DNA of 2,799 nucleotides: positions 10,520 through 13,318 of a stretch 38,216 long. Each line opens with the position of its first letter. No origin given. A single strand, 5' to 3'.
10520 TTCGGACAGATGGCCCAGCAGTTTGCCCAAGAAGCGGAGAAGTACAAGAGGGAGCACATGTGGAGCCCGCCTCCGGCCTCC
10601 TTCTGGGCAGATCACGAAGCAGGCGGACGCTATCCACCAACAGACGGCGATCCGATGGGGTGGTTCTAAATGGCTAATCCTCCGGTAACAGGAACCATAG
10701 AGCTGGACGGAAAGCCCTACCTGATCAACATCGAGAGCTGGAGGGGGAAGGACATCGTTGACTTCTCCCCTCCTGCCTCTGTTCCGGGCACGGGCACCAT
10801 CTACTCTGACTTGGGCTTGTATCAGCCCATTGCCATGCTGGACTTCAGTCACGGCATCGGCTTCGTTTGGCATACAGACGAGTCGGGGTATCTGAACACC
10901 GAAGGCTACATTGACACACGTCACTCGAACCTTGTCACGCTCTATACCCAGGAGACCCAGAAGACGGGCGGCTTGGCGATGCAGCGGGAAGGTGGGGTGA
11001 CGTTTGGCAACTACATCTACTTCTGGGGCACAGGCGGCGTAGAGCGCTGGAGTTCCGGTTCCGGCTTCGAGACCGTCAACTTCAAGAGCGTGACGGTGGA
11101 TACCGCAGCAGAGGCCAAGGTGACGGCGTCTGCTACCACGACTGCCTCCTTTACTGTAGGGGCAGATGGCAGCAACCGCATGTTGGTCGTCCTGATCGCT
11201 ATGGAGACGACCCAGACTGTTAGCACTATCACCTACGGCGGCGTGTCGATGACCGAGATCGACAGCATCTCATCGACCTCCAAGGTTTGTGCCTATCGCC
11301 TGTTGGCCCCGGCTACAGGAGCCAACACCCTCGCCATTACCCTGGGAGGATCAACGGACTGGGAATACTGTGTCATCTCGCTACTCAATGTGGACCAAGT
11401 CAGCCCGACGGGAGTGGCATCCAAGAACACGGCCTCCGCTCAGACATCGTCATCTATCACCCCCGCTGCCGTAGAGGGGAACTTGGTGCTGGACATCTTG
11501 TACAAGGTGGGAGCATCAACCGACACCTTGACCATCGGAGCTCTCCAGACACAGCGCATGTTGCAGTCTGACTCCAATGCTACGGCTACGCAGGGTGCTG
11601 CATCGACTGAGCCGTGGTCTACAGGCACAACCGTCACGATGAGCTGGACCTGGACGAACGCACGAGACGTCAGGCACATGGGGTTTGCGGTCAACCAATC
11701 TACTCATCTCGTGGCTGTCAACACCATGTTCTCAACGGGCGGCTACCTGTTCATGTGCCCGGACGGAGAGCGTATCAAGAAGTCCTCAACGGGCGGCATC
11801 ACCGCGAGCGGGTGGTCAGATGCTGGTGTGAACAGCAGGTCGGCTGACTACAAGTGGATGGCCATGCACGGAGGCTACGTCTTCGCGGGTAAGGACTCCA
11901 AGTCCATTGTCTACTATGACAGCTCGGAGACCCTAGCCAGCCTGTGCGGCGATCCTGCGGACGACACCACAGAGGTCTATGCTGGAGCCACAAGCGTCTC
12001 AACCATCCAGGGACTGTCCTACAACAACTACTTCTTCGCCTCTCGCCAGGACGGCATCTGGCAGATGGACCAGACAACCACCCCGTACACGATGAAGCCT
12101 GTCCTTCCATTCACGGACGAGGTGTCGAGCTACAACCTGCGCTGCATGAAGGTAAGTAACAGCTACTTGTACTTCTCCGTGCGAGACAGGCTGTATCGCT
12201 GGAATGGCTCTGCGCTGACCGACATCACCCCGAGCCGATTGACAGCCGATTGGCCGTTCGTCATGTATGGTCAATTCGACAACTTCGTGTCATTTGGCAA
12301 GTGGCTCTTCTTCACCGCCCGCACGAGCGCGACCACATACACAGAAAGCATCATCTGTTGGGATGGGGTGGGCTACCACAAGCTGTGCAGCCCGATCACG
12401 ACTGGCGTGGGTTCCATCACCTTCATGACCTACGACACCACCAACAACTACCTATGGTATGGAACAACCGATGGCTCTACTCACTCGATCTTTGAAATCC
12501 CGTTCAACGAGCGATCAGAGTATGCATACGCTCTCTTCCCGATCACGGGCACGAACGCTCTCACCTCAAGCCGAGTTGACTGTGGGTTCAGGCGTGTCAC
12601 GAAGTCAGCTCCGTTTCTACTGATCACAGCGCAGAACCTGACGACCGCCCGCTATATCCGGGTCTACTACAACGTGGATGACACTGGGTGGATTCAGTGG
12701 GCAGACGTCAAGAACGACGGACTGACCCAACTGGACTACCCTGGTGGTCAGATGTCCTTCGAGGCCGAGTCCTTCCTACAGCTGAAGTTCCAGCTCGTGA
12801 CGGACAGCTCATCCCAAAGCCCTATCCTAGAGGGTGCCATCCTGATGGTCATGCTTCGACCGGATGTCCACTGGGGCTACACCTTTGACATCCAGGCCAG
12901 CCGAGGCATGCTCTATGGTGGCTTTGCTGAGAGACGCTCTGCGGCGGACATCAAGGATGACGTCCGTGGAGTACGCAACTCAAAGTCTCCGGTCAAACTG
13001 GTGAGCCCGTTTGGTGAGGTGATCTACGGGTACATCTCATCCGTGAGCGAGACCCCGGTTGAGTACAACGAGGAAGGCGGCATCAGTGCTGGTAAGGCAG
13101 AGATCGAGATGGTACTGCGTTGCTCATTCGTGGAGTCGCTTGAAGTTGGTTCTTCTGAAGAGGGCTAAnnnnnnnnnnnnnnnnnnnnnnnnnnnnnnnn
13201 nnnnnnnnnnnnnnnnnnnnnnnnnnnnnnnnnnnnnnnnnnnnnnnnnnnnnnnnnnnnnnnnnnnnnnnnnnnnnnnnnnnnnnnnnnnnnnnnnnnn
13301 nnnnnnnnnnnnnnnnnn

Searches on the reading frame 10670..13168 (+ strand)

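Call 9: search_protein_families(library=phrogs, proteins=[window:10670-13168:+])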
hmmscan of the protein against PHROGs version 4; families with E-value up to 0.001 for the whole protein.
window:10670-13168:+ (832 aa): 2 families
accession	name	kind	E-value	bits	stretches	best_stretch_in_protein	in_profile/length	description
phrog_553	-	tail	7.5e-11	42.5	1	140-329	115-304/512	minor tail protein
phrog_2106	-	tail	1.6e-06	28.4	1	134-328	193-376/386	minor tail protein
